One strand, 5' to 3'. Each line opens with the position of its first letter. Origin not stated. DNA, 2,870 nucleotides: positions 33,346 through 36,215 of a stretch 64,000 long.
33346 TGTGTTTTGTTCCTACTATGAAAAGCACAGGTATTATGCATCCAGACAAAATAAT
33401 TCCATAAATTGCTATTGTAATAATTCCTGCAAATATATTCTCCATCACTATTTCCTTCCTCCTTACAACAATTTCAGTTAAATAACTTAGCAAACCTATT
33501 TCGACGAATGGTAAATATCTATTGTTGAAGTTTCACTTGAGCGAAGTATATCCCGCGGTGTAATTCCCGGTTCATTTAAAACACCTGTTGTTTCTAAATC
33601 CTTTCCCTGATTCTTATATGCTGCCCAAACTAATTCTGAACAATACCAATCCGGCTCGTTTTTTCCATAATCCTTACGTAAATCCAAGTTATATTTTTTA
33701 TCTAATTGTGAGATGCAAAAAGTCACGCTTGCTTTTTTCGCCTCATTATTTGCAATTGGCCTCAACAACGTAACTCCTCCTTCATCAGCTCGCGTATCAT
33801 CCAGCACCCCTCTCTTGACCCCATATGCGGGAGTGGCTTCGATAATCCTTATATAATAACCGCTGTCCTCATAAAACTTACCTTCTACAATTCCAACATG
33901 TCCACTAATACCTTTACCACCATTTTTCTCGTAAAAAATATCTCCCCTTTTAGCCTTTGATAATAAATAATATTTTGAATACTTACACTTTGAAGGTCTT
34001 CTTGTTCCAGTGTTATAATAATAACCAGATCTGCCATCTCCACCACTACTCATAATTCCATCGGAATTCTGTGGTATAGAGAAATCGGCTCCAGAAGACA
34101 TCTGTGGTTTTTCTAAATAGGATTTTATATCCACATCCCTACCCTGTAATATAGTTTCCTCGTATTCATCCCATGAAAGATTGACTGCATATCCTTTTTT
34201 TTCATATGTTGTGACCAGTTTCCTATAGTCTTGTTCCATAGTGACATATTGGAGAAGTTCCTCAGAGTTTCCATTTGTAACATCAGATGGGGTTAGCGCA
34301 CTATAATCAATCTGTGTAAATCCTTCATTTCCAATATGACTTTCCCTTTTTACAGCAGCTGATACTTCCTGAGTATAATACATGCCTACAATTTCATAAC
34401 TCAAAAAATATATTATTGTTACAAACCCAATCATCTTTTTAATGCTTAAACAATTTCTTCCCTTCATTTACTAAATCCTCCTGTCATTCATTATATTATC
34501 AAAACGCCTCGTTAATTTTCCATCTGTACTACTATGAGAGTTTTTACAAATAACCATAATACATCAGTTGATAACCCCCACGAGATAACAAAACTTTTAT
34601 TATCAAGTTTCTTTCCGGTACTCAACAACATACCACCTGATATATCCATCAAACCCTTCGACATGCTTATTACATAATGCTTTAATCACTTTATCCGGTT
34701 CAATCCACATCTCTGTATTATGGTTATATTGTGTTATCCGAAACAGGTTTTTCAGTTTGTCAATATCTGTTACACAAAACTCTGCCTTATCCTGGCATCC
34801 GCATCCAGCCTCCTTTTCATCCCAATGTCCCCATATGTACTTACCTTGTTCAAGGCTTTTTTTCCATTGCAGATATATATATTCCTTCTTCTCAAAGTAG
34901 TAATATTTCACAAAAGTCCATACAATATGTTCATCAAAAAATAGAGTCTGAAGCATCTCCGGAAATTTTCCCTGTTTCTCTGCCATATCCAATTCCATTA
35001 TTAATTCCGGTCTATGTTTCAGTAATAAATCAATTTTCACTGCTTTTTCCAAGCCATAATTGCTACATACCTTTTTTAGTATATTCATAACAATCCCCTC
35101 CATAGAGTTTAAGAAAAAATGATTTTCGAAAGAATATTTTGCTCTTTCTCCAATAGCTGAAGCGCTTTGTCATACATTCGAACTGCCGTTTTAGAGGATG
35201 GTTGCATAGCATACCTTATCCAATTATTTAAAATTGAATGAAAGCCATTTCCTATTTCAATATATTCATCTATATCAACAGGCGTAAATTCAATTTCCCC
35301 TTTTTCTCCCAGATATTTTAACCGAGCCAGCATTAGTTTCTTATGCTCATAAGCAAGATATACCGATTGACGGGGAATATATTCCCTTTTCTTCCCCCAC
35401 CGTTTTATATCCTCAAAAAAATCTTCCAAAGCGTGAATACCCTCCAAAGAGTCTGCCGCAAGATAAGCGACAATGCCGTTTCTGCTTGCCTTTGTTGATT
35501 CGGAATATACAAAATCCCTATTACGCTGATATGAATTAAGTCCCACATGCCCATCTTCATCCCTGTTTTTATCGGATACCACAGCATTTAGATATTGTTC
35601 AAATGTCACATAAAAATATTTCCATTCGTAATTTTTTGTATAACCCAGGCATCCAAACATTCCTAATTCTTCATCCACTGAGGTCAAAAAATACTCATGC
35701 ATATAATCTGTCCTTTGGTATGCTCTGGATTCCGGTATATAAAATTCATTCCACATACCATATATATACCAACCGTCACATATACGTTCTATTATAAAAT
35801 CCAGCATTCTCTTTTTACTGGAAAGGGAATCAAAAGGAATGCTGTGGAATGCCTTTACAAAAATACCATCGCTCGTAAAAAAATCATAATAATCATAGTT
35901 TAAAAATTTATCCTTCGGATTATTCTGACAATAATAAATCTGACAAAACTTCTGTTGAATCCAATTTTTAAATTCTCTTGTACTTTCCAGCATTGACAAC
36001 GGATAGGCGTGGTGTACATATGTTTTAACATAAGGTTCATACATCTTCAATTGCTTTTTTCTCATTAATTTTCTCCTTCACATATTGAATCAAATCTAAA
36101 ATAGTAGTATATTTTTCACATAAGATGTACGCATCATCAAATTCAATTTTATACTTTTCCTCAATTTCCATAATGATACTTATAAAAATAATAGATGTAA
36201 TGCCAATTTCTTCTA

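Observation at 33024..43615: Candidate new system: AT-rich island encoding a condensation-domain-free thiotemplated amide assembly line plus secreted partners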

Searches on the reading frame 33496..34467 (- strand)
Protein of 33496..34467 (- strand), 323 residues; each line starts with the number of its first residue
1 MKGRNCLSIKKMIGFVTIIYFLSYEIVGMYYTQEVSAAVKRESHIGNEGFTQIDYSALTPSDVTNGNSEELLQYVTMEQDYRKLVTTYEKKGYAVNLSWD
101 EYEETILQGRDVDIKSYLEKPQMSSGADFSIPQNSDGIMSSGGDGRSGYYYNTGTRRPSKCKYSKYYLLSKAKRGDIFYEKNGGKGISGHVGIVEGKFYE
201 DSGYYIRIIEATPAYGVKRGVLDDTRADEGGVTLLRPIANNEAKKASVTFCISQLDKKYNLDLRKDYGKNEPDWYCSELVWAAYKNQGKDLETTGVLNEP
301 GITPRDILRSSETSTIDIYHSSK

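Call 4: search_protein_families(library=pfam, max_evalue=0.1, proteins=[window:33496-34467:-])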
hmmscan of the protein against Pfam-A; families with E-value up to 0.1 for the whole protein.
window:33496-34467:- (323 aa): 3 families
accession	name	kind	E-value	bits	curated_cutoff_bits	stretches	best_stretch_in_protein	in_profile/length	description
PF05708.18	Peptidase_C92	-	8e-08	33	27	1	188-298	25-132/166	Permuted papain-like amidase enzyme, YaeF/YiiX, C92 family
PF05257.22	CHAP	-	0.00062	20.6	26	1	169-211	42-80/81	CHAP domain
PF00877.26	NLPC_P60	-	0.031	14.7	23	0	158-194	38-71/105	NlpC/P60 family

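Call 5: search_protein_families(library=ncbifam, max_evalue=0.1, proteins=[window:33496-34467:-])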
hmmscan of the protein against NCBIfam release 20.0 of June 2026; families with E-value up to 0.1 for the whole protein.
window:33496-34467:- (323 aa): 1 family
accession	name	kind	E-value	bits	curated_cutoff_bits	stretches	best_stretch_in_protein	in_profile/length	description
NF008552.0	PRK11479.1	equivalog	0.013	14.7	279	1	249-309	183-237/274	YaeF family permuted papain-like enzyme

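Call 66: search_solved_structures(query=window:33496-34467:-, max_evalue=1)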
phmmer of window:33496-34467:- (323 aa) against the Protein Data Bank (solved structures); distinct sequences matched with E-value up to 1: 0.

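Call 81: search_protein_families(library=phrogs, max_evalue=0.01, proteins=[window:33496-34467:-])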
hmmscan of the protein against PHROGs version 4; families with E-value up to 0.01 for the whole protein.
window:33496-34467:- (323 aa): 2 families
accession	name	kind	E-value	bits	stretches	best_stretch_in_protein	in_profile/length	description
phrog_1128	-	moron, auxiliary metabolic gene and host takeover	0.0047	17.2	1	270-318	128-175/381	enoyl-CoA hydratase/carnithine racemase-like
phrog_29771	-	unknown function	0.0081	16.8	0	208-294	145-232/255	-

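Call 82: search_protein_families(library=padloc, max_evalue=0.01, proteins=[window:33496-34467:-])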
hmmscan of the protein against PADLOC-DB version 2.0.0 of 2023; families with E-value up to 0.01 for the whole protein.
window:33496-34467:- (323 aa): 0 families

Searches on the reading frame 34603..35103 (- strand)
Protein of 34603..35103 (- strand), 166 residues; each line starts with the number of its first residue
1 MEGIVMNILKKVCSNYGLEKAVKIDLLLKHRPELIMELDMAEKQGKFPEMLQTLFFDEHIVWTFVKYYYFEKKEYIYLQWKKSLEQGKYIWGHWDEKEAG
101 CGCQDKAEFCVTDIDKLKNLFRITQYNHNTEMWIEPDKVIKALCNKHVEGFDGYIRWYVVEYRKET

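Call 4: search_protein_families(library=pfam, max_evalue=0.1, proteins=[window:34603-35103:-])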
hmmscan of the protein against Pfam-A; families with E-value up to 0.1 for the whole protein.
window:34603-35103:- (166 aa): 0 families

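Call 5: search_protein_families(library=ncbifam, max_evalue=0.1, proteins=[window:34603-35103:-])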
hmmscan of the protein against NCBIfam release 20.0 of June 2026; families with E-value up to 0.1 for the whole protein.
window:34603-35103:- (166 aa): 0 families

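Call 65: find_homologous_proteins(query=window:34603-35103:-, max_evalue=0.01)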
Query window:34603-35103:- (166 aa): 1 proteins with E <= 0.01 among 14 candidates.
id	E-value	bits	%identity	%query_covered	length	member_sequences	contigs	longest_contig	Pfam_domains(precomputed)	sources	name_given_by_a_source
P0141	1.9e-107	375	100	97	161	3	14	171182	-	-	-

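Call 81: search_protein_families(library=phrogs, max_evalue=0.01, proteins=[window:34603-35103:-])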
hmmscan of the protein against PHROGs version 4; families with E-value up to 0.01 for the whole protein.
window:34603-35103:- (166 aa): 0 families

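Call 82: search_protein_families(library=padloc, max_evalue=0.01, proteins=[window:34603-35103:-])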
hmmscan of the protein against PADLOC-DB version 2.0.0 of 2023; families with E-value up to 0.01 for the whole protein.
window:34603-35103:- (166 aa): 0 families

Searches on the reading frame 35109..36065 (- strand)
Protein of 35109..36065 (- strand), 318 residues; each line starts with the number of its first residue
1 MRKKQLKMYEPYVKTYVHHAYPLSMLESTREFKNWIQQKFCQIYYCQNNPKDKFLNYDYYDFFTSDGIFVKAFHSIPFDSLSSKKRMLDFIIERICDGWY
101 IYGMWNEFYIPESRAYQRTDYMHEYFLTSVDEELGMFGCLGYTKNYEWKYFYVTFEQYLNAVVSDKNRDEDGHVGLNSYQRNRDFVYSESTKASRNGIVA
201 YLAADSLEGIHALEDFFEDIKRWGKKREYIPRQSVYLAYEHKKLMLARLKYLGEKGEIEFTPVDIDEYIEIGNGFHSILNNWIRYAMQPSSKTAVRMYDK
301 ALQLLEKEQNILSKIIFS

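Call 4: search_protein_families(library=pfam, max_evalue=0.1, proteins=[window:35109-36065:-])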
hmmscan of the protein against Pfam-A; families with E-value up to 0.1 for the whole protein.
window:35109-36065:- (318 aa): 1 family
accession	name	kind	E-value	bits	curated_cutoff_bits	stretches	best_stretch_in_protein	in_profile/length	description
PF20529.3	DUF6744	-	0.027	13.9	27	1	190-287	179-274/314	Family of unknown function (DUF6744)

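Call 5: search_protein_families(library=ncbifam, max_evalue=0.1, proteins=[window:35109-36065:-])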
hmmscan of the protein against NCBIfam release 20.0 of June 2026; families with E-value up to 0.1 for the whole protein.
window:35109-36065:- (318 aa): 0 families

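Call 19: search_solved_structures(query=window:35109-36065:-, max_evalue=10)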
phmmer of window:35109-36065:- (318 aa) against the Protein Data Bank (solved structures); distinct sequences matched with E-value up to 10: 5.
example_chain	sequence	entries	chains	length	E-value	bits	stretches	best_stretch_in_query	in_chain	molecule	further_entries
6w5o_A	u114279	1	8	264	0.25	13.7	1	164-229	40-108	BAT-2 Beta-lactamase delta mutant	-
6w5f_A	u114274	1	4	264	0.27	13.5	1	162-229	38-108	BSU-2delta mutant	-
6w5e_A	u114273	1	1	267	0.37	13.1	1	162-229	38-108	BSU-2 beta-lactamase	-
5e2f_A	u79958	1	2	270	0.37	13.1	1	162-229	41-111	Beta-lactamase YbxI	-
6w5g_A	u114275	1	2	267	0.37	13.1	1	164-229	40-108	BAT-2 beta-lactamase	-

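Call 41: find_homologous_proteins(query=window:35109-36065:-)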
Query window:35109-36065:- (318 aa): 1 proteins with E <= 0.001 among 593 candidates.
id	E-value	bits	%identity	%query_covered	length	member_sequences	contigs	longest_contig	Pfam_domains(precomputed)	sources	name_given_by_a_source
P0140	1.1e-216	736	100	100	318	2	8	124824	-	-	-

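Call 74: predict_structure(alignment_id=A4)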
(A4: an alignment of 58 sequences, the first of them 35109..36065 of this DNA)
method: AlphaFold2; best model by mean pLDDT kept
length: 318 residues; sequences in the alignment: 58
mean_pLDDT: 72.1   pTM: 0.69
mean pLDDT of the five models: 72.1, 71.6, 71.5, 71.4, 69.5
residues with pLDDT >= 90: 61; 70-90: 126; 50-70: 78; < 50: 53
segments of 3 or more residues with pLDDT < 50: 1-6, 8-27, 37-60
pLDDT, mean of each block of 10 residues (from residue 1): 44 41 48 50 40 44 57 56 80 78 73 66 74 73 59 81 64 62 79 88 86 91 73 79 87 85 92 94 88 94 96 91
secondary structure, 60 per line:
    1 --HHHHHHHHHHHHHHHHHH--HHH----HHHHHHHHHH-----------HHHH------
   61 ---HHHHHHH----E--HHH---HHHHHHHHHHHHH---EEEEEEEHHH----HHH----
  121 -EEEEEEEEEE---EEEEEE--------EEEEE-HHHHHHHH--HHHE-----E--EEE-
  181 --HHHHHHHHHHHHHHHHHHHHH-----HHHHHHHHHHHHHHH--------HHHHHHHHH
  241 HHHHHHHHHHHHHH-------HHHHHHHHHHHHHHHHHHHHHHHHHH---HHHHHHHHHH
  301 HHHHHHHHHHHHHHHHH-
elements in order: H3-20 H30-39 H51-54 H64-70 H84-96 E100-106 E122-131 E135-140 E149-153 H155-162 E177-179 H183-203 H209-223 H232-254 H262-287 H291-317

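Call 78: fold_search(model_id=the predicted structure, library=pdb)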
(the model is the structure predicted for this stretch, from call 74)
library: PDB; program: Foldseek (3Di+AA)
matches with E <= 10: 493; with E <= 0.001: 15
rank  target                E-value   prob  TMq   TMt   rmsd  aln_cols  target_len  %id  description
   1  9qvj_A                2.6e-06  1.00  0.43  0.44   6.5       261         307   12  Crystal structure of CtaG from Ruminiclostridium cellulolyticum (P2(1)-medium) (released 2025-10-01)
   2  9qvp_A                2.7e-06  1.00  0.45  0.46   6.4       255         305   12  Crystal structure of the CtaG_H128A variant from Ruminiclostridium cellulolyticum (P2(1)2(1)2(1)-medium) (released 2025-10-01)
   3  9qvs                  3.7e-06  1.00  0.44  0.45   6.5       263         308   12  Crystal structure of the CtaG_D144N variant from Ruminiclostridium cellulolyticum (P2(1)-small) (released 2025-10-01)
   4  9qvo                  7.0e-06  1.00  0.45  0.46   6.4       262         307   12  Crystal structure of the CtaG_H128A variant from Ruminiclostridium cellulolyticum (P2(1)-small) (released 2025-10-01)
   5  9quz                  8.6e-06  1.00  0.44  0.45   6.4       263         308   12  Crystal structure of CtaG from Ruminiclostridium cellulolyticum (P2(1)-small) (released 2025-10-01)
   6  9qvq_B                1.8e-05  1.00  0.45  0.47   6.0       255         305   12  Crystal structure of the CtaG_H128A variant from Ruminiclostridium cellulolyticum in complex with PHBA (P2(1)-medium) (released 2025-10-01)
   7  8gs1_B                2.2e-05  1.00  0.41  0.40   8.0       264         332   12  Crystal structure of AziU2-U3 complex from Streptomyces sahachiroi NRRL2485 (released 2023-09-06)
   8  8gs1_D                4.5e-05  1.00  0.40  0.38   7.9       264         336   12  Crystal structure of AziU2-U3 complex from Streptomyces sahachiroi NRRL2485 (released 2023-09-06)
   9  7wuw_C                8.4e-05  1.00  0.41  0.40   7.7       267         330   12  Crystal structure of AziU3/U2 from Streptomyces sahachiroi (released 2022-09-07)
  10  9dkr_B                1.3e-04  1.00  0.44  0.41   6.5       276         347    8  Crystal structure of CcbD complexed with PCP domain of CcbZ (released 2025-10-01)
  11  7yn1_A                2.0e-04  1.00  0.39  0.36   8.3       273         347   10  Crystal structure of selenomethionine labeled CcbD (released 2023-08-02)
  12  9dks_A                5.2e-04  1.00  0.37  0.35   8.7       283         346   11  Crystal structure of CcbD C19S mutant complexed with single PCP domain of CcbZ (released 2025-09-17)
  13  7yn2_A                6.0e-04  1.00  0.38  0.36   8.4       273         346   10  Crystal structure of CcbD with methylthiolincosamide (released 2023-08-02)
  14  9dkr_A                8.7e-04  1.00  0.44  0.41   6.8       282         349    9  Crystal structure of CcbD complexed with PCP domain of CcbZ (released 2025-10-01)
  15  7yn2_B                9.6e-04  1.00  0.43  0.40   6.6       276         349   10  Crystal structure of CcbD with methylthiolincosamide (released 2023-08-02)
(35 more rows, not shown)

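Call 81: search_protein_families(library=phrogs, max_evalue=0.01, proteins=[window:35109-36065:-])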
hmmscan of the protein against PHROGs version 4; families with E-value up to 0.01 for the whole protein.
window:35109-36065:- (318 aa): 0 families

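Call 82: search_protein_families(library=padloc, max_evalue=0.01, proteins=[window:35109-36065:-])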
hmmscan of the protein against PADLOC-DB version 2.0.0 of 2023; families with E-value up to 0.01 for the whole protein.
window:35109-36065:- (318 aa): 0 families
